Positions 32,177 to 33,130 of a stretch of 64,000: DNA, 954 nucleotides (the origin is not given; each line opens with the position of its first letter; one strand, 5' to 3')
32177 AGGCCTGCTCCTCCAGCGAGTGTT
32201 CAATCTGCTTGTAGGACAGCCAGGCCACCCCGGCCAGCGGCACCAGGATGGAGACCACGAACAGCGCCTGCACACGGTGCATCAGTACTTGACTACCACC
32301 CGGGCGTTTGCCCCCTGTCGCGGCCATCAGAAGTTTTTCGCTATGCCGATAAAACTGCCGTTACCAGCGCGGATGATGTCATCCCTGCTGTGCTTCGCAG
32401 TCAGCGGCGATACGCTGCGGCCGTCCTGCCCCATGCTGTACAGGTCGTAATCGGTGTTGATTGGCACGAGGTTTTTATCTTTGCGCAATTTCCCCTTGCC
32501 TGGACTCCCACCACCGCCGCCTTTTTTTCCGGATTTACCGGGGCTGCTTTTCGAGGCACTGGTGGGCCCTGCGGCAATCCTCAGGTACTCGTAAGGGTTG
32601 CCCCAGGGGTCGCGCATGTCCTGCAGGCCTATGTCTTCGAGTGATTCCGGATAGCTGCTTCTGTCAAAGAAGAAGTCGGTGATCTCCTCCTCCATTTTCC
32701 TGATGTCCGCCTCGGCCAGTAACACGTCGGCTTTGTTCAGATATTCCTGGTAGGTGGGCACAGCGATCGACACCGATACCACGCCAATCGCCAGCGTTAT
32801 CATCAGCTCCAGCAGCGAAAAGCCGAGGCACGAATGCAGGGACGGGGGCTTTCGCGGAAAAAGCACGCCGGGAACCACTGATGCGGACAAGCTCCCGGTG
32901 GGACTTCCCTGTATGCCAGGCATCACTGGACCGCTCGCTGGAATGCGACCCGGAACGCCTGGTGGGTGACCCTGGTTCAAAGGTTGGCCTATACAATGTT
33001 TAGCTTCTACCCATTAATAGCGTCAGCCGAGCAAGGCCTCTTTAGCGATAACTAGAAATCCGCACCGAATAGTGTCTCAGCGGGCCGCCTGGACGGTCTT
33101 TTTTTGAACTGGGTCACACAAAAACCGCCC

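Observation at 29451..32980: Orphan GspG-like pseudopilin translationally coupled to a membrane c-di-GMP enzyme: candidate pilin-gated signalling module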

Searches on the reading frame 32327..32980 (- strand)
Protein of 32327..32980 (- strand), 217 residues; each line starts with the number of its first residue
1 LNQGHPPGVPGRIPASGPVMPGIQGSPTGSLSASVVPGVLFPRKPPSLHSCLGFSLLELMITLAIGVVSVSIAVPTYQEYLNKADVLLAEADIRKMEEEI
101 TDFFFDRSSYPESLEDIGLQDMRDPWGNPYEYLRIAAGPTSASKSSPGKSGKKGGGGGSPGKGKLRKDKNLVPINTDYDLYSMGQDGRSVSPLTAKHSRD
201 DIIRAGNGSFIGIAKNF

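Call 3: search_protein_families(library=pfam, proteins=[window:32327-32980:-], max_evalue=0.01)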
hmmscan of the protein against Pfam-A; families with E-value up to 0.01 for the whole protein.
window:32327-32980:- (217 aa): 2 families
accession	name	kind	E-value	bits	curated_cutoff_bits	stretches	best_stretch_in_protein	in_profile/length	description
PF08334.16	T2SSG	-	2.2e-08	34.5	21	0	122-157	66-100/108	Type II secretion system (T2SS), protein G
PF07963.17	N_methyl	-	0.00012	22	21.2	1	51-73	4-26/27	Prokaryotic N-terminal methylation motif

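Call 4: search_protein_families(library=ncbifam, proteins=[window:32327-32980:-], max_evalue=0.01)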
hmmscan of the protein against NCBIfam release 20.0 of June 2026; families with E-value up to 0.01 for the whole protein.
window:32327-32980:- (217 aa): 4 families
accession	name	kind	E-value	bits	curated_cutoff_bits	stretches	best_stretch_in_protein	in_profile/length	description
TIGR01710.1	typeII_sec_gspG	equivalog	8.7e-11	42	88.85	1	53-115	2-64/134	type II secretion system major pseudopilin GspG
NF007862.0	PRK10574.1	equivalog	5e-07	30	138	1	53-85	6-38/145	prepilin peptidase-dependent pilin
NF041775.1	typeIV_PilA_Myxo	equivalog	5.9e-05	23.1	400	1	53-138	12-95/214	type IV pilin protein PilA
TIGR02532.1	IV_pilin_GFxxxE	domain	0.0003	20.5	16.3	1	52-74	2-24/24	prepilin-type N-terminal cleavage/methylation domain-containing protein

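Call 5: find_homologous_proteins(query=window:32327-32866:-)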
Query window:32327-32866:- (179 aa): 2615 proteins with E <= 0.001 among 2767 candidates; the best 120 are listed.
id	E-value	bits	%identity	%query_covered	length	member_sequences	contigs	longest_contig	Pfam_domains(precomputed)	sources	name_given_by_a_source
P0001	1.2e-113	395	99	100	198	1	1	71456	PF08334.17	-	-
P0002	5.1e-87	309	86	90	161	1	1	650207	PF08334.17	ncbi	ncbi:MAG: hypothetical protein Hals2KO_22200 [Halioglobus sp.]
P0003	3.3e-53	198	53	92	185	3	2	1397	PF08334.17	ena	-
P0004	1.1e-51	193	56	92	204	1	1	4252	PF08334.17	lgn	-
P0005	2.6e-51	192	59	92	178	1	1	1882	PF07963.18,PF08334.17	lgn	-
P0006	3.3e-51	192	58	92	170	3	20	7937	PF07963.18,PF08334.17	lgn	-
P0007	1.9e-50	189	58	92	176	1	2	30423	PF07963.18,PF08334.17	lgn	-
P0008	1.1e-47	180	51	95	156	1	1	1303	PF07963.18,PF16732.11,PF08334.17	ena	-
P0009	6.9e-47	178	50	92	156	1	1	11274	PF08334.17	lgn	-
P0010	1.7e-46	177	53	92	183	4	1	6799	PF07963.18,PF08334.17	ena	-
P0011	7.0e-46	175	53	92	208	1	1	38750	-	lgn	-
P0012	8.7e-46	174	51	92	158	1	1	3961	PF07963.18,PF08334.17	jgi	jgi:general secretion pathway protein G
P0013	3.4e-45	172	50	92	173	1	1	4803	PF07963.18,PF08334.17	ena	-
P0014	8.2e-45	171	49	95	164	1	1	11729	PF16732.11,PF08334.17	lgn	-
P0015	1.2e-44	171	50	100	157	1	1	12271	PF08334.17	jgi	jgi:general secretion pathway protein G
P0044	1.2e-41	161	48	92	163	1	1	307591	PF07963.18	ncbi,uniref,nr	ncbi:type II secretion system protein [Mangrovimicrobium sediminis]|uniref:Type II secretion system 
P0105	9.5e-40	155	42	92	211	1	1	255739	PF07963.18,PF08334.17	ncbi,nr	ncbi:MAG: prepilin-type N-terminal cleavage/methylation domain-containing protein [Nitrospira sp.]|n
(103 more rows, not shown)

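Call 7: find_encoding_contigs(protein=P0002, flank=8000, max_places=2)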
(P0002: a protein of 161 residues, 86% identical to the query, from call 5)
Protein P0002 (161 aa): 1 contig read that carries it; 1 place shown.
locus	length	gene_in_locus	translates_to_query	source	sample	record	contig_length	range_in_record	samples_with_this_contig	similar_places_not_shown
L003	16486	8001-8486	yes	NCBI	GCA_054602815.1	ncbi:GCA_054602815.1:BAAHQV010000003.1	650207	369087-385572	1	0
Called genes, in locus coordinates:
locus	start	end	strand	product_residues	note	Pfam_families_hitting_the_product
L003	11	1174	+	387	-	PF00685:Sulfotransfer_1 (weak), PF13469:Sulfotransfer_3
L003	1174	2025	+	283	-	PF00106:adh_short, PF01370:Epimerase (weak), PF08659:KR, PF13561:adh_short_C2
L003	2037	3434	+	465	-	-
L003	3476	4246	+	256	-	PF00106:adh_short, PF08659:KR, PF13561:adh_short_C2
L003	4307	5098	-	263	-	PF00582:Usp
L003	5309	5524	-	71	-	-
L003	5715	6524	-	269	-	PF00106:adh_short, PF08659:KR, PF13561:adh_short_C2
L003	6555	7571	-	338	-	PF13452:FAS1_DH_region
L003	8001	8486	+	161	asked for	PF08334:T2SSG (faint)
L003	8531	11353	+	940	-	PF00672:HAMP, PF00990:GGDEF, PF00563:EAL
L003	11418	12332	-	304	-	PF00106:adh_short, PF08659:KR, PF13561:adh_short_C2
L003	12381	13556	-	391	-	PF00108:Thiolase_N, PF02803:Thiolase_C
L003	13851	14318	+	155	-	PF13452:FAS1_DH_region, PF01575:MaoC_dehydratas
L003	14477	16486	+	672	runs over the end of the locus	PF12228:DUF3604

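Call 8: find_encoding_contigs(protein=P0044, flank=8000, max_places=2)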
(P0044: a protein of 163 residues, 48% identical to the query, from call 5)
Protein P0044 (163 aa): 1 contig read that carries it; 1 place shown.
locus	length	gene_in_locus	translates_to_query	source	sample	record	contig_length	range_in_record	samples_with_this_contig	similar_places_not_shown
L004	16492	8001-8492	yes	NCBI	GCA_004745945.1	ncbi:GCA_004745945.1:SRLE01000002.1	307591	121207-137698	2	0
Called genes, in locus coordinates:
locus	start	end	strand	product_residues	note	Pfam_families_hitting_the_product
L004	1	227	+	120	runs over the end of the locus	PF11399:DUF3192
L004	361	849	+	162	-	PF07238:PilZ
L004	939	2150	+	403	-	PF00067:p450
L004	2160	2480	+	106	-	PF00111:Fer2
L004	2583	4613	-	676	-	PF08439:Peptidase_M3_N, PF01432:Peptidase_M3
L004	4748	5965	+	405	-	PF05787:PhoX, PF07676:PD40 (weak)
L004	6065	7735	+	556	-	PF04389:Peptidase_M28, PF01546:Peptidase_M20 (faint)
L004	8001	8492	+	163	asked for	PF07963:N_methyl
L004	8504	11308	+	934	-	PF00672:HAMP, PF00990:GGDEF, PF00563:EAL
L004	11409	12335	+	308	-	PF06167:Peptidase_M90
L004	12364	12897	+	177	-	-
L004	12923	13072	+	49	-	PF06167:Peptidase_M90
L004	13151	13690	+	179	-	-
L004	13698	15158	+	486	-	PF03929:PepSY_TM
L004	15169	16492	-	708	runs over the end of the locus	PF07715:Plug, PF00593:TonB_dep_Rec_b-barrel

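Call 9: find_encoding_contigs(protein=P0105, flank=8000, max_places=2)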
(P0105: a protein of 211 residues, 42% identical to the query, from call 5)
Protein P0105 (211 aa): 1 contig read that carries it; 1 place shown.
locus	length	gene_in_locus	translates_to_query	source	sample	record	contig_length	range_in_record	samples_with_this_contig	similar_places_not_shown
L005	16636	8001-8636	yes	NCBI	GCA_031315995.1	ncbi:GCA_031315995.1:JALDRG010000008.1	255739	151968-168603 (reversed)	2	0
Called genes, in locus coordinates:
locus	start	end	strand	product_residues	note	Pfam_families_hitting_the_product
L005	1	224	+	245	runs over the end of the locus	PF00027:cNMP_binding (weak), PF13545:HTH_Crp_2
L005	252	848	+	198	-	PF00076:RRM_1, PF13893:RRM_5 (faint), PF22976:RRM_10 (faint), PF00076:RRM_1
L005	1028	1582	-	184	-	PF03843:Slp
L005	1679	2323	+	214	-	PF13462:Thioredoxin_4, PF01323:DSBA (weak)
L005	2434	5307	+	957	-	PF04945:YHS, PF06467:zf-FCS (faint), PF08394:Arc_trans_TRASH (faint), PF24273:TRASH_HVO_1752_C (faint), PF04945:YHS, PF19335:HMBD, PF00122:E1-E2_ATPase, PF00702:Hydrolase, +1 more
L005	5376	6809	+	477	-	PF00089:Trypsin, PF10459:Peptidase_S46 (faint), PF13365:Trypsin_2, PF12812:PDZ_1 (faint), PF13180:PDZ_2, PF17820:PDZ_6, PF00595:PDZ, PF17820:PDZ_6 (weak)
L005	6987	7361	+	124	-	-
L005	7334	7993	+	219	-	-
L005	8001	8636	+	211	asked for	PF07963:N_methyl, PF08334:T2SSG (faint)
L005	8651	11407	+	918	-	PF00672:HAMP, PF01590:GAF, PF13185:GAF_2, PF13581:HATPase_c_2 (faint), PF00512:HisKA, PF02518:HATPase_c, PF00072:Response_reg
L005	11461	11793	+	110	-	PF00072:Response_reg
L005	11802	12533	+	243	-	PF13487:HD_5, PF01966:HD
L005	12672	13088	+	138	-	PF01402:RHH_1 (weak), PF23434:DUF7120 (weak), PF08753:NikR_C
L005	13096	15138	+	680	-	PF07715:Plug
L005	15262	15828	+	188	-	PF02245:Pur_DNA_glyco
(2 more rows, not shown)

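Call 16: find_related_loci(query=A2, collection=genome_contigs, flank=8000)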
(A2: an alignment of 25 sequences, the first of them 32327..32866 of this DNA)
Query A2 (179 aa) in genome_contigs; peptide patterns used: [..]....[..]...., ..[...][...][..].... (x = any residue, [..] = any of these).
600 stretches matched a pattern (row limit reached: there are more); 553 encode a relative of the query (tblastn E <= 1e-3); the best 80 are kept; 80 distinct loci.
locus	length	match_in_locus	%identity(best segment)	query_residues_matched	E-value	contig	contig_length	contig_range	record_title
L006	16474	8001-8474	52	15-179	2e-50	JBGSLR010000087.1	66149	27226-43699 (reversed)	MAG: Desulfobacterales bacterium isolate JTS-AC21 k141_2591557, whole genome shotgun sequence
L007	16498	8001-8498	51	6-179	4e-50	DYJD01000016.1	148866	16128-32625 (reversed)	MAG TPA_asm: Desulfosudis oleivorans isolate FI88_2_51_70 Afr_mines_FI88_74_length_148866_cov_30_557674, whole genome sh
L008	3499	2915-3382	45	5-179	2e-47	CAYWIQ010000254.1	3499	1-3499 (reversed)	MAG TPA_asm: uncultured Chromatiaceae bacterium isolate binchicken_co224_249 genome assembly, contig: NODE_36428_length_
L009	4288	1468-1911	46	15-179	4e-46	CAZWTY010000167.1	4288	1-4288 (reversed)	MAG TPA_asm: uncultured Desulforapulum sp. isolate SRP220891_co1_433 genome assembly, contig: NODE_41767_length_4288_cov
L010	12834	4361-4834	46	3-179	5e-46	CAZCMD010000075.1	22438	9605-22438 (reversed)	MAG TPA_asm: uncultured Desulfatiglans sp. isolate SRP192927_co6_207 genome assembly, contig: NODE_4805_length_22438_cov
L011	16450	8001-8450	47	12-179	2e-46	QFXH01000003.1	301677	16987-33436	MAG: Candidatus Nitrotoga sp. MKT Ga0182805_103, whole genome shotgun sequence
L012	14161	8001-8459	45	5-179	3e-45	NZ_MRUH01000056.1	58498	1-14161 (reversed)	Teredinibacter waterburyi strain Bs02 Contig49.1, whole genome shotgun sequence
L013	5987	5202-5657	45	9-179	3e-45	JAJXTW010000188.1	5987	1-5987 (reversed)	MAG: Nitrospirae bacterium isolate BP4.bin67 NODE_20416_length_5987_cov_1.567235, whole genome shotgun sequence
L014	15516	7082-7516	45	15-179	6e-45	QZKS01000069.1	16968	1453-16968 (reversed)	MAG: Desulfobacteraceae bacterium isolate SURF_7 Ga0104751_1004923, whole genome shotgun sequence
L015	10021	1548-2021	42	3-179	2e-44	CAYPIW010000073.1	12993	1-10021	MAG TPA_asm: uncultured Desulfobacteraceae bacterium isolate SRP067234_co1_295 genome assembly, contig: k99_903232, whol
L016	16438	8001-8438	47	15-179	2e-44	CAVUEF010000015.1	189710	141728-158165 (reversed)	MAG: uncultured beta proteobacterium isolate MFD02832.bin.1.21 genome assembly, contig: contig_4240, whole genome shotgu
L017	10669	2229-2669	47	14-179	2e-44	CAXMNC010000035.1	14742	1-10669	MAG: Acidiferrobacterales bacterium isolate 07C-BC-St02_bin.17.orig genome assembly, contig: k141_644207, whole genome s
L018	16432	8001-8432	47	12-174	2e-44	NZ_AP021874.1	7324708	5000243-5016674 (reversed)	Desulfosarcina alkanivorans strain PL12 chromosome, complete genome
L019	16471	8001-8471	49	15-179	1e-44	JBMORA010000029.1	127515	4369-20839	MAG: Thermodesulfobacteriota bacterium isolate Betzabe_MAG168 MAG168_29, whole genome shotgun sequence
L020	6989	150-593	46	11-179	2e-44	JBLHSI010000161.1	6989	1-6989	MAG: Halioglobus sp. isolate 3300055292_103 Ga0535668_0021258, whole genome shotgun sequence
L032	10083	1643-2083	44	15-179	4e-43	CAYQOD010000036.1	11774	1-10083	MAG TPA_asm: uncultured Thermodesulfobacteriota bacterium isolate binchicken_co252_14 genome assembly, contig: NODE_714_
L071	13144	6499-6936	45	14-179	5e-41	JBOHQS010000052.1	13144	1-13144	MAG: Candidatus Methylomirabilales bacterium isolate SE1492_maxbin2.bin.0 NODE_452_length_13144_cov_4.042867, whole geno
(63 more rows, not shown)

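Call 42: predict_structure(alignment_id=A2)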
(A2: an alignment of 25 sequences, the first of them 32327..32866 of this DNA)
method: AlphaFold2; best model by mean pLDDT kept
length: 179 residues; sequences in the alignment: 25
mean_pLDDT: 70.8   pTM: 0.56
mean pLDDT of the five models: 70.8, 68.1, 66.7, 66.7, 66.3
residues with pLDDT >= 90: 60; 70-90: 29; 50-70: 43; < 50: 47
segments of 3 or more residues with pLDDT < 50: 101-137, 156-162
pLDDT, mean of each block of 10 residues (from residue 1): 65 72 96 97 92 90 94 92 92 74 46 42 41 50 73 48 53 57
secondary structure, 60 per line:
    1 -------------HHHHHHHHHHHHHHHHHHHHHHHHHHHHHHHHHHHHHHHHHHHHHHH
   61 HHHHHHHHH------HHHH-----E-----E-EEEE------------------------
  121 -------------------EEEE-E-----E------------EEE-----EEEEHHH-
elements in order: H14-69 H76-79 E93-96 E140-143 E164-166 E172-175

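Call 49: fold_search(model_id=the predicted structure, library=pdb)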
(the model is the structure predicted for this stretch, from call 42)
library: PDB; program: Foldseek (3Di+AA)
matches with E <= 10: 25; with E <= 0.001: 0
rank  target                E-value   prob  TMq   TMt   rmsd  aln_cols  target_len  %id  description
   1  5vxx_A                3.2e-02  0.94  0.31  0.34   8.6        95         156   22  Cryo-EM reconstruction of Neisseria gonorrhoeae Type IV pilus (released 2017-07-12)
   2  5o2y_MODEL_1_A        3.7e-02  0.98  0.33  0.50   4.3       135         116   19  NMR structure of the calcium bound form of PulG, major pseudopilin from Klebsiella oxytoca T2SS (released 2017-10-18)
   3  1ay2_A                6.8e-02  0.92  0.31  0.35   5.1       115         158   22  STRUCTURE OF THE FIBER-FORMING PROTEIN PILIN AT 2.6 ANGSTROMS RESOLUTION (released 1998-04-29)
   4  4lw9_B                1.5e-01  0.84  0.34  0.51   8.0       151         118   19  Crystal structure of Vibrio cholera major pseudopilin EpsG (released 2014-07-16)
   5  3gn9_C                2.2e-01  0.85  0.34  0.53   4.3       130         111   18  Crystal structure of the major pseudopilin from the type 2 secretion system of Vibrio vulnificus (released 2009-07-28)
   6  4lw9_A                2.3e-01  0.82  0.34  0.50   4.8       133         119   20  Crystal structure of Vibrio cholera major pseudopilin EpsG (released 2014-07-16)
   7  3gn9_A                3.0e-01  0.82  0.35  0.54   5.4       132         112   18  Crystal structure of the major pseudopilin from the type 2 secretion system of Vibrio vulnificus (released 2009-07-28)
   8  3g20_A                4.3e-01  0.69  0.35  0.52   5.0       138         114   17  Crystal structure of the major pseudopilin from the type 2 secretion system of enterohaemorrhagic Escherichia coli (released 2009-07-28)
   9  4lw9_I                4.3e-01  0.69  0.34  0.51   4.8       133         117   20  Crystal structure of Vibrio cholera major pseudopilin EpsG (released 2014-07-16)
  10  8p3b                  4.6e-01  0.23  0.23  0.25   9.8        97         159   24  Neisseria meningitidis Type IV pilus SA-GATDH variant (released 2024-04-03)
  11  4lw9_F                6.4e-01  0.54  0.32  0.49   5.6       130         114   18  Crystal structure of Vibrio cholera major pseudopilin EpsG (released 2014-07-16)
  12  6t8s_BBB              7.9e-01  0.63  0.26  0.34   3.4        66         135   18  Structure of the major Type IV pilin PilA1 from Clostridium difficile (released 2020-03-25)
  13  6t8s_CCC              1.1e+00  0.60  0.28  0.37   2.9        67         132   16  Structure of the major Type IV pilin PilA1 from Clostridium difficile (released 2020-03-25)
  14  6t8s_AAA              1.2e+00  0.54  0.27  0.36   3.3        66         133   17  Structure of the major Type IV pilin PilA1 from Clostridium difficile (released 2020-03-25)
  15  3g20_B                1.5e+00  0.35  0.35  0.50   5.1       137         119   17  Crystal structure of the major pseudopilin from the type 2 secretion system of enterohaemorrhagic Escherichia coli (released 2009-07-28)
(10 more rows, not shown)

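Call 50: search_solved_structures(query=A2, max_evalue=0.01, show_alignments=2)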
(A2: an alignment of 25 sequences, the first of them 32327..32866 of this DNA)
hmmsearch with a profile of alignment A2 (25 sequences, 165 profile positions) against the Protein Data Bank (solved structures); distinct sequences matched with E-value up to 0.01: 30.
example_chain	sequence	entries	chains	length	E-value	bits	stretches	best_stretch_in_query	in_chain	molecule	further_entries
9egp_A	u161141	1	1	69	1.1e-15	61.2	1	14-79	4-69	Geopilin domain 1 protein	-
7tgg_A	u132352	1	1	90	5.2e-15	59.1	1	8-79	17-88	Geopilin domain 1 protein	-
2m7g_A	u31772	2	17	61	1.2e-12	51.4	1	21-79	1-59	Geopilin domain 1 protein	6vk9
5kua_A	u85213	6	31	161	2.7e-12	50.2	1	21-105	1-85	pilin | Neisseria meningitidis PilE variant SB-GATDH | Neisseria meningitidis PilE, SB-DATDH variant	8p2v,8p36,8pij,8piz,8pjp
8tj2_C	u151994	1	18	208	2.7e-12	50.2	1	21-99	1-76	Type IV major pilin protein PilA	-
8p3b_A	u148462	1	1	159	3.3e-12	49.9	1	21-105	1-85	Fimbrial protein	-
5wda_A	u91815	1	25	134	5.4e-12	49.2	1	21-85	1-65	General secretion pathway protein G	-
2hi2_A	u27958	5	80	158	1.2e-11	48.1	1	21-88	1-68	Fimbrial protein | PilA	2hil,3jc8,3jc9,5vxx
1ay2_A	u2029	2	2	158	1.7e-11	47.6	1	21-87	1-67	TYPE 4 PILIN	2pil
8tob_GA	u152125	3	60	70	1.2e-10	44.8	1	22-74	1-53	Fimbrial protein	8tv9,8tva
8tum_e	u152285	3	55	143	4.2e-10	43.1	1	21-69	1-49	Type IV major pilin protein PilA | Pilin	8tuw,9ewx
1oqw_A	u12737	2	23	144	6e-10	42.6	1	21-69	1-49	Fimbrial protein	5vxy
9laa_A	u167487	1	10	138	3.1e-09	40.3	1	13-53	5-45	Type IV pilin protein PilA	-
3sok_A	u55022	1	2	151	9.6e-08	35.4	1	21-69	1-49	Fimbrial protein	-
2kep_A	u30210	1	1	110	2e-07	34.4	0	49-96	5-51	General secretion pathway protein G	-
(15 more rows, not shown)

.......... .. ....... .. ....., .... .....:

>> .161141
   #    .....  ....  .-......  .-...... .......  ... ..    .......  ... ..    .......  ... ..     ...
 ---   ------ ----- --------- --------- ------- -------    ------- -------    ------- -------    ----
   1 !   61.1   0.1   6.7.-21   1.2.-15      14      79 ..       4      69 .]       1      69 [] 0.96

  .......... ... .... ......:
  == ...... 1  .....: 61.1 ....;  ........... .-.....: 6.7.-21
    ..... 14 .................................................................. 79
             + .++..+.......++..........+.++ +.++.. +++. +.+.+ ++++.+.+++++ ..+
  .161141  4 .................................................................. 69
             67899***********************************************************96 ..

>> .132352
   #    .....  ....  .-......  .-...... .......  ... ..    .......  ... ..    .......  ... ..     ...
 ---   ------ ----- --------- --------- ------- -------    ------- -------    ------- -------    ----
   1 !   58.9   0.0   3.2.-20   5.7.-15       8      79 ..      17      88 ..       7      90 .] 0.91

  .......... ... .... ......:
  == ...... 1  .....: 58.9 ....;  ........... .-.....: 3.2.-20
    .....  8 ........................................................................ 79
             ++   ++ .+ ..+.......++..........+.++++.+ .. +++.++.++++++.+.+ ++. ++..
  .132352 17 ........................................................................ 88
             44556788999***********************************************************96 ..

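Call 55: search_protein_families(library=pfam, proteins=[L006:10590-10976:+, L010:6671-7267:+, L071:5753-6400:+, L032:4208-4588:+], max_evalue=1)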
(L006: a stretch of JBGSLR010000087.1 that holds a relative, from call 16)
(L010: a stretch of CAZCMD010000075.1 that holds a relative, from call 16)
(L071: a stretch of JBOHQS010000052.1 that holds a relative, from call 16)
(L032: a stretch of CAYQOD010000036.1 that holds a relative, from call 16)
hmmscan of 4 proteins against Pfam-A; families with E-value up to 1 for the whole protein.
L006:10590-10976:+ (128 aa): 1 family
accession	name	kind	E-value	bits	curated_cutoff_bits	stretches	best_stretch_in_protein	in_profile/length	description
PF22868.1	YmiA-like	-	0.17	12.1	27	1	8-23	28-43/46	Protein YmiA-like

L010:6671-7267:+ (198 aa): 2 families
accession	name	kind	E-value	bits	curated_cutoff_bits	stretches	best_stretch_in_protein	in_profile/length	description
PF03670.18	UPF0184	-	0.087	13.7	21.5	1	121-163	20-62/83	Uncharacterised protein family (UPF0184)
PF11704.13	Folliculin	-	0.51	10.6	23.3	1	121-195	75-152/166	Vesicle coat protein involved in Golgi to plasma membrane transport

L071:5753-6400:+ (215 aa): 39 families (the best 25 are shown)
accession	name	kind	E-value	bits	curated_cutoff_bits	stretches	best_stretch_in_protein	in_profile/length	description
PF00672.30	HAMP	-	0.0002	22.1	25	1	88-140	1-53/53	HAMP domain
PF05549.16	Allexi_40kDa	-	0.0012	18.9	26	1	130-204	82-156/271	Allexivirus 40kDa protein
PF04065.20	Not3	-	0.014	15.2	25.8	1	121-193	125-190/231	Not1 N-terminal domain, CCR4-Not complex component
PF09762.14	CCDC93_CC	-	0.018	14.5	30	1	124-195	155-226/429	CCDC93 coiled-coil domain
PF04012.17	PspA_IM30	-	0.02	15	33.9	1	133-203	5-67/220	PspA/IM30 family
PF14282.11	FlxA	-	0.021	15.3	26.3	1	135-201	12-77/101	FlxA-like protein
PF06780.16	Erp_C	-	0.023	15.1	24.3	1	91-194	31-129/140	Erp protein C-terminus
PF23067.1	MG280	-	0.023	14.7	27.4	1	143-195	47-99/259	Uncharacterised protein MG280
PF14071.11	YlbD_coat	-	0.034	14.8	27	1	146-199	59-112/126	Putative coat protein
PF04124.18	Dor1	-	0.036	13.3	23.3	1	123-202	11-89/339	Dor1-like family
PF20653.3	COG6_C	-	0.052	12.7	26.4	1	114-194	314-393/462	Conserved Oligomeric Golgi complex subunit 6, C-terminal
PF24319.2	DUF7491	-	0.072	13.8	30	1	149-190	47-87/90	Coiled-coil region of unknown function (DUF7491)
PF21773.2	ODAD1_CC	-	0.077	12.5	27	1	125-191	197-269/287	ODAD1 central coiled coil region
PF25078.1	DUF7801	-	0.082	13.5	33.2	0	126-150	123-147/155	Domain of unknown function (DUF7801)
PF14063.11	DUF4254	-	0.085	13.1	27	1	127-193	72-132/144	Protein of unknown function (DUF4254)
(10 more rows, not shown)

L032:4208-4588:+ (126 aa): 2 families
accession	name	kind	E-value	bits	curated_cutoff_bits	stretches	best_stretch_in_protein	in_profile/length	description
PF16115.10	DUF4831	-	0.064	12.8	27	1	58-87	23-52/318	Domain of unknown function (DUF4831)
PF11337.13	DUF3139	-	0.065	14.3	27.3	1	67-97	52-82/83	Protein of unknown function (DUF3139)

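Call 76: search_dna_similar(query=window:32327-32866:-, collection=plasmids, mode=protein, max_evalue=1e-15, max_rows=10)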
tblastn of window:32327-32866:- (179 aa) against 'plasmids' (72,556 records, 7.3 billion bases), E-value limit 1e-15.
Records with a match: 2; places in all: 2; records where one place covers at least 80% of the query: 2.
Best place of each record, by identity: <60% 2.
By first word of the organism name: Comamonadaceae 1; Legionella 1.
By predicted mobility (MOB-suite, as given by PLSDB): non-mobilizable 2.
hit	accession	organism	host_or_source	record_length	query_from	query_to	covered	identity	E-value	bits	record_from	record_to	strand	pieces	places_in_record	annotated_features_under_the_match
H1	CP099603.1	Comamonadaceae bacterium OTU4NAUVB1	Arabidopsis thaliana,pure culture,leaf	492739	15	179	92%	39.4%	4e-29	119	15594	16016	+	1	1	type II secretion system protein GspG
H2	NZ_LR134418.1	Legionella adelaidensis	environmental,Cooling tower water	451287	4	179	98%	36.3%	1e-24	106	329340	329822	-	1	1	prepilin-type N-terminal cleavage/methylation domain-containing ...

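Call 77: get_annotated_region(hit=H2, flank=5000)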
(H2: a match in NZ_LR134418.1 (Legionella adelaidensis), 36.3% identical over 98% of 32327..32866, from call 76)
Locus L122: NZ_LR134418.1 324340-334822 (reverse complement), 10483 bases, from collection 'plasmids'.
description: Legionella adelaidensis strain NCTC12735 plasmid 9, complete sequence
organism: Legionella adelaidensis (NCBI taxid 45056)
taxonomy: Bacteria; Pseudomonadota; Gammaproteobacteria; Legionellales; Legionellaceae; Legionella; Legionella adelaidensis
host: -; source: environmental,Cooling tower water; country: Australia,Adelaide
typing (MOB-suite, as given by PLSDB): non-mobilizable
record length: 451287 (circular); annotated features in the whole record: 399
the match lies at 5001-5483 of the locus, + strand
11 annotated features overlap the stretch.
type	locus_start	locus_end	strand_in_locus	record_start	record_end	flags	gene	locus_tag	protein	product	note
CDS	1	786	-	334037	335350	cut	-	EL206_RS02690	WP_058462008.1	erythromycin esterase family protein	-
CDS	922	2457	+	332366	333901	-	-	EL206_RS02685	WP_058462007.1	SGNH/GDSL hydrolase family protein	-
CDS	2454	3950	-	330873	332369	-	-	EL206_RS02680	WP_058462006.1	Ulp1 family isopeptidase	GO:0006508 - proteolysis [Evidence IEA]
CDS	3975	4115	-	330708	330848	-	-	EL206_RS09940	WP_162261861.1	hypothetical protein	-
CDS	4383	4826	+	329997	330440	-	-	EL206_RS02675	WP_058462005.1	hypothetical protein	-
CDS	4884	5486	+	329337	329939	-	-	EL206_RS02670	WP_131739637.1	prepilin-type N-terminal cleavage/methylation domain-containing protein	-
CDS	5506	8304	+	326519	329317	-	-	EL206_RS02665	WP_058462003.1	EAL domain-containing protein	-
CDS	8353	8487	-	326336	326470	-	-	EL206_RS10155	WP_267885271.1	hypothetical protein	-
CDS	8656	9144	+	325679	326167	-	-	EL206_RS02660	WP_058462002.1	elongation factor P hydroxylase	-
CDS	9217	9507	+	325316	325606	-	-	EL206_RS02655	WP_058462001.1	hypothetical protein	-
CDS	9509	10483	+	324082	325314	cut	-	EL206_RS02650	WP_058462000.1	nucleotide sugar dehydrogenase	GO:0000271 - polysaccharide biosynthetic process [Evidence IEA]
